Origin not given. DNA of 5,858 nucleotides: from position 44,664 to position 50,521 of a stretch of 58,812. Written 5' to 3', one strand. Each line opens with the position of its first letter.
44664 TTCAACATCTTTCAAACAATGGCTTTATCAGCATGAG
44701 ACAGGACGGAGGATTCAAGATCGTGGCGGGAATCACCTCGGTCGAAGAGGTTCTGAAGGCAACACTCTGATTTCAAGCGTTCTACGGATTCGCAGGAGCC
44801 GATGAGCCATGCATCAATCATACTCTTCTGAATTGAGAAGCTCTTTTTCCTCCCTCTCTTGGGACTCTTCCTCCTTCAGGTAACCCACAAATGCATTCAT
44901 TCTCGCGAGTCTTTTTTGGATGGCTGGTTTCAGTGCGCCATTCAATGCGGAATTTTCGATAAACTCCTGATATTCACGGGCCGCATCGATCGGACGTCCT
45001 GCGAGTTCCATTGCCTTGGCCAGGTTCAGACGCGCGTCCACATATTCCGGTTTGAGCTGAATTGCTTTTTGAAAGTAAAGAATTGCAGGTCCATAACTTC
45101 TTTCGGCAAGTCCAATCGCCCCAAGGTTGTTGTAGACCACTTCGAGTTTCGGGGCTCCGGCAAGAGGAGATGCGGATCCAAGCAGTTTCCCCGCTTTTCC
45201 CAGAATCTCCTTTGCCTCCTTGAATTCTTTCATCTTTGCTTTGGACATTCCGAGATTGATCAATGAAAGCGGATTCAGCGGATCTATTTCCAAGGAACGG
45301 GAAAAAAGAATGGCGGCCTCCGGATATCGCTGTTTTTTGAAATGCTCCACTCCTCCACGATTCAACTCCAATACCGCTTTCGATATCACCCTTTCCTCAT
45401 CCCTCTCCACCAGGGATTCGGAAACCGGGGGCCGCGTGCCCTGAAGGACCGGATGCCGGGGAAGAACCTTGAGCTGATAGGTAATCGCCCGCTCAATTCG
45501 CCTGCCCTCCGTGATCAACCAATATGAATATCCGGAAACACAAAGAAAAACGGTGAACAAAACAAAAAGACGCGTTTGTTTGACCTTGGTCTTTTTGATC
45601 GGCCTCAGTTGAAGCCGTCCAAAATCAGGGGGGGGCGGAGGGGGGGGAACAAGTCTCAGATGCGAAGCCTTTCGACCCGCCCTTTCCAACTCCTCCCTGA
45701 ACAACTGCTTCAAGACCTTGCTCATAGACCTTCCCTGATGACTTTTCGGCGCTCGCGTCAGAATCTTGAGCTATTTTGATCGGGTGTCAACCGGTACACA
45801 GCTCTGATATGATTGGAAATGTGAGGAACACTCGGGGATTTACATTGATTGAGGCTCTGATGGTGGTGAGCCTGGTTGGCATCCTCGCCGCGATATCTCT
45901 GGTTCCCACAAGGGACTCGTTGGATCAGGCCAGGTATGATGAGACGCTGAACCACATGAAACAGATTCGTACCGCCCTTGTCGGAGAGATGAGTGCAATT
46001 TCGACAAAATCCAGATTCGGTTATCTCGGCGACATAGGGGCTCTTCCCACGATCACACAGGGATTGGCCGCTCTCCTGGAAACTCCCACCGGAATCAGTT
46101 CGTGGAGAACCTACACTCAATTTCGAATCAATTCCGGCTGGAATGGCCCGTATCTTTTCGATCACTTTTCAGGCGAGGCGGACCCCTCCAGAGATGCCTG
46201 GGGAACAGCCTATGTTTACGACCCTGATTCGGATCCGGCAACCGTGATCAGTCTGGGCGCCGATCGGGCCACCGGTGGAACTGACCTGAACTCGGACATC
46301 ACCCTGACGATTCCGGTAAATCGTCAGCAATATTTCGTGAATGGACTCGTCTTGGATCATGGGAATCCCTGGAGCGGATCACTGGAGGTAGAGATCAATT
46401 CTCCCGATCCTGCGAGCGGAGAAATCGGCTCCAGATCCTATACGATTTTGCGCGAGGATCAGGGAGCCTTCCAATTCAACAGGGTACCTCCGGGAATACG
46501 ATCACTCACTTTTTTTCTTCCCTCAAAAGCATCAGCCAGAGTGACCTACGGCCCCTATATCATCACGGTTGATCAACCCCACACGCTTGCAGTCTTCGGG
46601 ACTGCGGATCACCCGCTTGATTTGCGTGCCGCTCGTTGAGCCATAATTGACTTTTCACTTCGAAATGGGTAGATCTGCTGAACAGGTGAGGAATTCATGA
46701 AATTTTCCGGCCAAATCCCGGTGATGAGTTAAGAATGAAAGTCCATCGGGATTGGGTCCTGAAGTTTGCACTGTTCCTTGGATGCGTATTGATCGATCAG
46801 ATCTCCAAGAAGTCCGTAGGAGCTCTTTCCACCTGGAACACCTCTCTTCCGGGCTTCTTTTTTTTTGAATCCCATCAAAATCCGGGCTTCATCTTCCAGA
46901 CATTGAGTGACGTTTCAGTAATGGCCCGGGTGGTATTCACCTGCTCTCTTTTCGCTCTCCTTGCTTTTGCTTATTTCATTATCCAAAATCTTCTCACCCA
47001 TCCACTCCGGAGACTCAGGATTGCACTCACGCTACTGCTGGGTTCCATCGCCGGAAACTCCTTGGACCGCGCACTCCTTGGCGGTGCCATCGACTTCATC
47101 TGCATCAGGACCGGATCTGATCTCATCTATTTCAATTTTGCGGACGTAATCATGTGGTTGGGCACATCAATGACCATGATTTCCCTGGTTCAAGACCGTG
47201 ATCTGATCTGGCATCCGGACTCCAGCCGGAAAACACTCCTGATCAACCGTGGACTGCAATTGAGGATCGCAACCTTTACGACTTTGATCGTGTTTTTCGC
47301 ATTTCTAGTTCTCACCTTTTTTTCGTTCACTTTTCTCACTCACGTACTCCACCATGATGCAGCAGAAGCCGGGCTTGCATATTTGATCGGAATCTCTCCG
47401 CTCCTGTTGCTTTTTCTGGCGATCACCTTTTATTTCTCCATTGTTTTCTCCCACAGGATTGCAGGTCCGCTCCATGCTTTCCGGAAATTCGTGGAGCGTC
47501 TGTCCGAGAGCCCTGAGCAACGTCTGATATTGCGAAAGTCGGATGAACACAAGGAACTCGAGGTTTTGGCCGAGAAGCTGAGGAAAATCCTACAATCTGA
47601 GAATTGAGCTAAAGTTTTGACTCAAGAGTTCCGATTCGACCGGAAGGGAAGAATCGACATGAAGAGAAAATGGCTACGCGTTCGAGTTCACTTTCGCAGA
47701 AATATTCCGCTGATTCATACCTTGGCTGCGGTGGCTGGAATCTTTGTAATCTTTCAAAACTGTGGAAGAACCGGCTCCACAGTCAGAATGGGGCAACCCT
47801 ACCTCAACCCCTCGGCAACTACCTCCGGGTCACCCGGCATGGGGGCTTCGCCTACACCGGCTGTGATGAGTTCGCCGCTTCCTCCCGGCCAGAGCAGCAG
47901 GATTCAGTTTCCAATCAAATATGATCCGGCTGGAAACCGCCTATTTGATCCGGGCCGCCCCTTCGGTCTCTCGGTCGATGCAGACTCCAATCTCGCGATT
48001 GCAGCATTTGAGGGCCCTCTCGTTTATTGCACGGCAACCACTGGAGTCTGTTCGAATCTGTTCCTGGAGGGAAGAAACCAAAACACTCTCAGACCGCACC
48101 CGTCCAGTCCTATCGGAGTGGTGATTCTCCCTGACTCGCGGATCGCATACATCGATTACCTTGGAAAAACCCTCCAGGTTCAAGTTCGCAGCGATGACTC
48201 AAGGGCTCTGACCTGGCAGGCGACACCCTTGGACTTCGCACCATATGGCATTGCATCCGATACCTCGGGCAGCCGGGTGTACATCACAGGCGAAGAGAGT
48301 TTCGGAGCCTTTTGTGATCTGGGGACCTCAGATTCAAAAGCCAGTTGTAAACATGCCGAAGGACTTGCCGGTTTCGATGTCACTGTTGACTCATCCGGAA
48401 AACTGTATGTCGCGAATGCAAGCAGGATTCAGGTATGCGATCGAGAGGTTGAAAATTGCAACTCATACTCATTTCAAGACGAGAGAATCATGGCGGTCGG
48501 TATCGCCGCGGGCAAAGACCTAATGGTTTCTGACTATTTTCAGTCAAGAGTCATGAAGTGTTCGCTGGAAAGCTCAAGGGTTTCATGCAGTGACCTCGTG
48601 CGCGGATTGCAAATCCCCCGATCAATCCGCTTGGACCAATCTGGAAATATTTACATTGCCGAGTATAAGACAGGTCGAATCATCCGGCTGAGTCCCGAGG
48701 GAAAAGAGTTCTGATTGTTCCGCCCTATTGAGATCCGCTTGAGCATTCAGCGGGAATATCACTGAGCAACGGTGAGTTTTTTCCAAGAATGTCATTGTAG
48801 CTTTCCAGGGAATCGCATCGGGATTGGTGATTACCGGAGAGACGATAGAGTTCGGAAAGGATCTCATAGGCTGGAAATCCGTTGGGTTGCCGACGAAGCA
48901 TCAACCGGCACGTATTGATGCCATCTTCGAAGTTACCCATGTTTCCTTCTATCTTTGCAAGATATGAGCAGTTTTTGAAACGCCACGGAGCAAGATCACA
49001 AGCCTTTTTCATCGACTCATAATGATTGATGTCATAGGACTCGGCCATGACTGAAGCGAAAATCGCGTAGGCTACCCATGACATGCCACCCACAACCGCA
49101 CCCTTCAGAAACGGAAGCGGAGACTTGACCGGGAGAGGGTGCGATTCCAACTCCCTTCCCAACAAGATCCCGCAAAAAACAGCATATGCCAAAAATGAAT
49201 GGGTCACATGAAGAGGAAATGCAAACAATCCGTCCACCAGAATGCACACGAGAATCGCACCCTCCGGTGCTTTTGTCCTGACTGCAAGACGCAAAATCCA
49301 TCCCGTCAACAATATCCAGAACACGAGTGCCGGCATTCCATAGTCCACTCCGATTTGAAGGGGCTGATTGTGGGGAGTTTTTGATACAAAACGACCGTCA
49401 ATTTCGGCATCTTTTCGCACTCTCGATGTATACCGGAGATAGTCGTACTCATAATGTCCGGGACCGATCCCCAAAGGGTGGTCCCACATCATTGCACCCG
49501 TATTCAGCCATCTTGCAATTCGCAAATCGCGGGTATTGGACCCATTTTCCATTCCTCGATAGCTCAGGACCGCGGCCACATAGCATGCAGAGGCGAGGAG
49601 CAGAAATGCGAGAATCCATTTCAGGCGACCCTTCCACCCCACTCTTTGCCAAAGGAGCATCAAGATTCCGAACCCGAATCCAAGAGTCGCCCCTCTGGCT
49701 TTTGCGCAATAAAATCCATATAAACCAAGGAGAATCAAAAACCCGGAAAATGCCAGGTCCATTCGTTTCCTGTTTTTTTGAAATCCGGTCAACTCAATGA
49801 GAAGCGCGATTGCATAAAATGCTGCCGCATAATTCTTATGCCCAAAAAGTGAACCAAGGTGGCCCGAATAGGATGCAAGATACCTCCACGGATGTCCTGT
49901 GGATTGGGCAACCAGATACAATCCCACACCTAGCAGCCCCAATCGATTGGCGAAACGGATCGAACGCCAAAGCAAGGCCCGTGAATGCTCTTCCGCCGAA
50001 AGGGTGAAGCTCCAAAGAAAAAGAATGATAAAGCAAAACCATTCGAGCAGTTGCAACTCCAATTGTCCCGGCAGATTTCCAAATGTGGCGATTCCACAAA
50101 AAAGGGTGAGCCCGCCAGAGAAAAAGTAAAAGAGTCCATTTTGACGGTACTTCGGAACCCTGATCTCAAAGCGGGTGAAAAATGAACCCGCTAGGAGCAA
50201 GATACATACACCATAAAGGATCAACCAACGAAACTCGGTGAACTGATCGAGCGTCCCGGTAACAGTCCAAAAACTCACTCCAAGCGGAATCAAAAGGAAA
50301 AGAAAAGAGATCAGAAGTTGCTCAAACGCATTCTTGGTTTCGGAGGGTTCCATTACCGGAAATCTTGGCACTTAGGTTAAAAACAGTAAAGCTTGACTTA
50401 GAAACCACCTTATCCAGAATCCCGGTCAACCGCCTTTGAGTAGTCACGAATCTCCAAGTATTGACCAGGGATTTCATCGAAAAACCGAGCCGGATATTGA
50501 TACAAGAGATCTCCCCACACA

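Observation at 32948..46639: Hybrid type IV pilus / type II secretion (MSHA-like) machine with duplicated subunit sets and no retraction ATPase or prepilin peptidase in the locus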

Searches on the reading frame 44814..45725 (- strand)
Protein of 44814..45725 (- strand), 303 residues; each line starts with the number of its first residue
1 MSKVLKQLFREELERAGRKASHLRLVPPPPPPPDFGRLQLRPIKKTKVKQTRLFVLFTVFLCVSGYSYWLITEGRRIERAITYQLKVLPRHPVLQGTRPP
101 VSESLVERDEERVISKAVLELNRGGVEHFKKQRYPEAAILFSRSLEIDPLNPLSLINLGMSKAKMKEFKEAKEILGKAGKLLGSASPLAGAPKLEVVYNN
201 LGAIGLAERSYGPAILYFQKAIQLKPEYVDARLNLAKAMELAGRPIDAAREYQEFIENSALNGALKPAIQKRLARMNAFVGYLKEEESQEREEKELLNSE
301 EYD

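Call 5: search_protein_families(library=pfam, proteins=[window:44814-45725:-], max_evalue=0.01)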
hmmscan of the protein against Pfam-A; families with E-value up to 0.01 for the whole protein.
window:44814-45725:- (303 aa): 13 families
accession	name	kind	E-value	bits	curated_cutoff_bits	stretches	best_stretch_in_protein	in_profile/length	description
PF07719.23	TPR_2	-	8.2e-13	47.8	27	0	125-151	8-34/34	Tetratricopeptide repeat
PF00515.34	TPR_1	-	3e-11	43.1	27.8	1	197-228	3-34/34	Tetratricopeptide repeat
PF14559.12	TPR_19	-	2.2e-10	41.2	25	1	206-250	2-46/68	Tetratricopeptide repeat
PF13414.12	TPR_11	-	1.9e-09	37.5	26.8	1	214-240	13-39/42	TPR repeat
PF13431.12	TPR_17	-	2.5e-09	37.1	24.4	1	217-248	1-32/34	Tetratricopeptide repeat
PF13181.12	TPR_8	-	8.1e-08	32.3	25.7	0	197-227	3-33/34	Tetratricopeptide repeat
PF13424.12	TPR_12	-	2e-07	31.6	30.1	1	154-225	5-75/77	Tetratricopeptide repeat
PF13432.12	TPR_16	-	6.9e-06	26.8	32.7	0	214-259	16-61/65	Tetratricopeptide repeat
PF13428.12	TPR_14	-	2.3e-05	25.1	23.5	0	230-262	2-34/44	Tetratricopeptide repeat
PF23914.1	TPR_CcmH_CycH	-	0.00053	20.3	42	1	200-248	55-103/158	Cytochrome c-type biogenesis protein H TPR domain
PF13174.12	TPR_6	-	0.0013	19.7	26.3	0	230-258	1-29/33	Tetratricopeptide repeat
PF13371.12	TPR_9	-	0.0035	17.7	35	0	202-260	2-60/73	Tetratricopeptide repeat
PF24575.1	TPR_Slam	-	0.0064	17.3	35.2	0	207-239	59-91/104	Surface lipoprotein assembly modifier, N-terminal TPR repeats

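Call 7: search_protein_families(library=ncbifam, proteins=[window:44814-45725:-], max_evalue=0.01)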
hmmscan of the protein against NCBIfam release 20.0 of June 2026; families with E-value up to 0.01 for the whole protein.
window:44814-45725:- (303 aa): 11 families
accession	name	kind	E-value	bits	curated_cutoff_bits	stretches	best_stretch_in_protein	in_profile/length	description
TIGR02917.1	PEP_TPR_lipo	equivalog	1.8e-09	36.1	312.2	1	197-262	467-532/899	XrtA/PEP-CTERM system TPR-repeat protein PrsT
TIGR02521.1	type_IV_pilW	equivalog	4.3e-09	36.3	154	1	195-277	135-216/234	type IV pilus biogenesis/stability protein PilW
NF008391.2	PRK11189.1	equivalog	1.4e-05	24.7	250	1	188-259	92-163/297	lipoprotein NlpI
NF040959.1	MamA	equivalog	6.3e-05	22.5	200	1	125-243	78-187/204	magnetosome protein MamA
TIGR00990.1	3a0801s09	subfamily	9e-05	21.3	757.25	1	128-261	409-530/615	mitochondrial import receptor subunit TOM70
TIGR02552.1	LcrH_SycD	equivalog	0.0001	22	104.8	0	128-181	62-115/136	SycD/LcrH family type III secretion system chaperone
TIGR00540.1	TPR_hemY_coli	hypoth_equivalog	0.00053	18.9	142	1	201-254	332-384/385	heme biosynthesis-associated TPR protein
NF033920.0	C39_PA2778_fam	equivalog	0.00058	19.3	150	0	196-251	191-246/255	PA2778 family cysteine peptidase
NF047371.1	FlcA_CTERM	equivalog_domain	0.0013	17.3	300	0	132-185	327-380/646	periplasmic flagellar collar protein FlcA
TIGR03939.1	PGA_TPR_OMP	equivalog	0.0038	15.5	366.65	1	131-256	99-218/800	poly-beta-1,6 N-acetyl-D-glucosamine export porin PgaA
NF033762.1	social_mot_Tgl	equivalog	0.0091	15.4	225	0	206-256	77-127/252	social motility TPR repeat lipoprotein Tgl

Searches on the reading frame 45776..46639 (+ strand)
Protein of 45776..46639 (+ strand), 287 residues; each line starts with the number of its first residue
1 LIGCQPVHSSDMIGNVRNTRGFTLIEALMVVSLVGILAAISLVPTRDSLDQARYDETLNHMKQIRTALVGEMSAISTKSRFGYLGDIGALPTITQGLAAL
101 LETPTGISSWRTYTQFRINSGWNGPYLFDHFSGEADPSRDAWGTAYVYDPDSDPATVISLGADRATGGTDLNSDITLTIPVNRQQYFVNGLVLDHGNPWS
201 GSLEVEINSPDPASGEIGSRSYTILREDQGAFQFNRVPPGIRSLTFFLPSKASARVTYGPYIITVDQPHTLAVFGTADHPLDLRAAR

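Call 5: search_protein_families(library=pfam, proteins=[window:45776-46639:+], max_evalue=0.01)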
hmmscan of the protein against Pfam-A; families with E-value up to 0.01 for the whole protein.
window:45776-46639:+ (287 aa): 2 families
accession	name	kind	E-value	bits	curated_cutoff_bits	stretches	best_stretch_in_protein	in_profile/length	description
PF08334.16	T2SSG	-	3.4e-11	43.6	21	1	83-176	28-106/108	Type II secretion system (T2SS), protein G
PF07963.17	N_methyl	-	4.6e-06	26.4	21.2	1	17-41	2-26/27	Prokaryotic N-terminal methylation motif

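Call 7: search_protein_families(library=ncbifam, proteins=[window:45776-46639:+], max_evalue=0.01)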
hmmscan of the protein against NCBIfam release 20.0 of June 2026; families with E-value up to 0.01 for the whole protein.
window:45776-46639:+ (287 aa): 7 families
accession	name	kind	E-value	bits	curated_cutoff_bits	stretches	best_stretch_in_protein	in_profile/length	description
TIGR01710.1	typeII_sec_gspG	equivalog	1.3e-16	60.8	88.85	1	20-176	1-131/134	type II secretion system major pseudopilin GspG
NF041775.1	typeIV_PilA_Myxo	equivalog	7.1e-06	26.1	400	1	16-95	8-84/214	type IV pilin protein PilA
TIGR02532.1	IV_pilin_GFxxxE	domain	4.7e-05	23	16.3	1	20-41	2-23/24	prepilin-type N-terminal cleavage/methylation domain-containing protein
NF007862.0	PRK10574.1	equivalog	0.00014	22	138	1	18-68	3-53/145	prepilin peptidase-dependent pilin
TIGR01708.2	typeII_sec_gspH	equivalog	0.00016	21.7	80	1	20-59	2-41/169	type II secretion system minor pseudopilin GspH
NF007800.0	PRK10506.1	equivalog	0.0065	16.3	158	0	16-59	5-48/163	prepilin peptidase-dependent protein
NF040982.1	ComGD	equivalog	0.0092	16.4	70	0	20-52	2-34/139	competence type IV pilus minor pilin ComGD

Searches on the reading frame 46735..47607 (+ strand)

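Call 5: search_protein_families(library=pfam, proteins=[window:46735-47607:+], max_evalue=0.01)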
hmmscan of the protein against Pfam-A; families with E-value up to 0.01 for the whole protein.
window:46735-47607:+ (290 aa): 1 family
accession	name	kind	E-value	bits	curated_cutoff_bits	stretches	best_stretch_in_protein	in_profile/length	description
PF01252.23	Peptidase_A8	-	2.3e-18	67.2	25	1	14-151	2-140/142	Signal peptidase (SPase) II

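Call 7: search_protein_families(library=ncbifam, proteins=[window:46735-47607:+], max_evalue=0.01)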
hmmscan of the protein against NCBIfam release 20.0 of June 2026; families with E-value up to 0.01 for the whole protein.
window:46735-47607:+ (290 aa): 15 families
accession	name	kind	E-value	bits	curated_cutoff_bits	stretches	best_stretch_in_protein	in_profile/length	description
TIGR00077.1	lspA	equivalog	1.6e-12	47.6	73.95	1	7-149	9-152/164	signal peptidase II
NF011365.0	PRK14784.1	equivalog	1.5e-10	41.5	181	1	9-147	6-142/160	lipoprotein signal peptidase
NF011355.0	PRK14773.1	subfamily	7.1e-08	32.5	218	1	44-155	75-190/206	lipoprotein signal peptidase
NF011366.0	PRK14785.1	subfamily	1.5e-06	28.2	256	1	47-151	84-189/198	lipoprotein signal peptidase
NF011371.0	PRK14790.1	equivalog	1.8e-06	27.9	202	1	4-154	6-155/169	lipoprotein signal peptidase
NF011367.0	PRK14786.1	equivalog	5.9e-06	26.5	190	1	41-149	37-140/154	lipoprotein signal peptidase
NF011352.0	PRK14770.1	equivalog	6.3e-05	22.5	223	1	9-155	18-166/173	lipoprotein signal peptidase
NF011360.0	PRK14779.1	subfamily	0.00017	21.6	177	1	14-145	16-147/163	lipoprotein signal peptidase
NF011368.0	PRK14787.1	equivalog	0.00023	21.3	177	1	11-125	5-118/167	lipoprotein signal peptidase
NF011357.0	PRK14775.1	equivalog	0.00041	20.3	201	1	20-144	17-140/170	lipoprotein signal peptidase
NF011356.0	PRK14774.1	equivalog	0.00084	19.1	256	1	73-144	72-143/185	lipoprotein signal peptidase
NF011370.0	PRK14789.1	equivalog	0.00097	18.8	248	1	3-145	4-143/194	lipoprotein signal peptidase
NF011358.0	PRK14776.1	equivalog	0.0014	18.5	285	1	37-150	42-153/170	lipoprotein signal peptidase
NF011369.0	PRK14788.1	equivalog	0.0017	17.8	200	1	12-120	8-118/213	lipoprotein signal peptidase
NF011350.0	PRK14768.1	equivalog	0.0034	17.7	210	1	71-150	64-139/148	lipoprotein signal peptidase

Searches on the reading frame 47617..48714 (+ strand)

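Call 5: search_protein_families(library=pfam, proteins=[window:47617-48714:+], max_evalue=0.01)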
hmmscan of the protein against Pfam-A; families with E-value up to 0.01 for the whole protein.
window:47617-48714:+ (365 aa): 4 families
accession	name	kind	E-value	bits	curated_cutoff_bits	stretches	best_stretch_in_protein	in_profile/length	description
PF01436.27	NHL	-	2.3e-06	27.8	20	0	331-355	1-25/28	NHL repeat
PF08450.18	SGL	-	1e-05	25.7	26.3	1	258-364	112-216/246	SMP-30/Gluconolactonase/LRE-like region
PF06739.17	SBBP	-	0.00035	20.9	20.5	0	209-225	15-30/38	Beta-propeller repeat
PF22701.2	Mala_s_1-like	-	0.003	17.8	27.5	1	254-363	3-119/195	Mal s 1 allergenic protein-like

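Call 7: search_protein_families(library=ncbifam, proteins=[window:47617-48714:+], max_evalue=0.01)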
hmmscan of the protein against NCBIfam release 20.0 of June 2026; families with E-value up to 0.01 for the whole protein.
window:47617-48714:+ (365 aa): 2 families
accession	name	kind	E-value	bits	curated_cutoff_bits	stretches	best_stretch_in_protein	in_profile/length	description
NF033206.1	ScyE_fam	subfamily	6.9e-05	22.5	80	0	327-354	3-30/333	ScyD/ScyE family protein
NF035926.1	scyF_NHL_VPEP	equivalog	0.0039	16.4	350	0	252-282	249-281/376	scytonemin biosynthesis PEP-CTERM protein ScyF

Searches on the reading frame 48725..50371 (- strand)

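Call 5: search_protein_families(library=pfam, proteins=[window:48725-50371:-], max_evalue=0.01)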
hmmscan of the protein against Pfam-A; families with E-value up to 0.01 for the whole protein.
window:48725-50371:- (548 aa): 1 family
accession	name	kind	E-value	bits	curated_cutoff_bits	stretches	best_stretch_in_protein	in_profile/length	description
PF04932.20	Wzy_C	-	1e-17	64.7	31.7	1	212-353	2-149/149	O-Antigen ligase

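Call 7: search_protein_families(library=ncbifam, proteins=[window:48725-50371:-], max_evalue=0.01)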
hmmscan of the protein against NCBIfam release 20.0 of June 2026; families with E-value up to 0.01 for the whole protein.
window:48725-50371:- (548 aa): 1 family
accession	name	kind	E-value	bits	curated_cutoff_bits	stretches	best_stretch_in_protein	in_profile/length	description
TIGR02917.1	PEP_TPR_lipo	equivalog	0.008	14.1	312.2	1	452-523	486-557/899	XrtA/PEP-CTERM system TPR-repeat protein PrsT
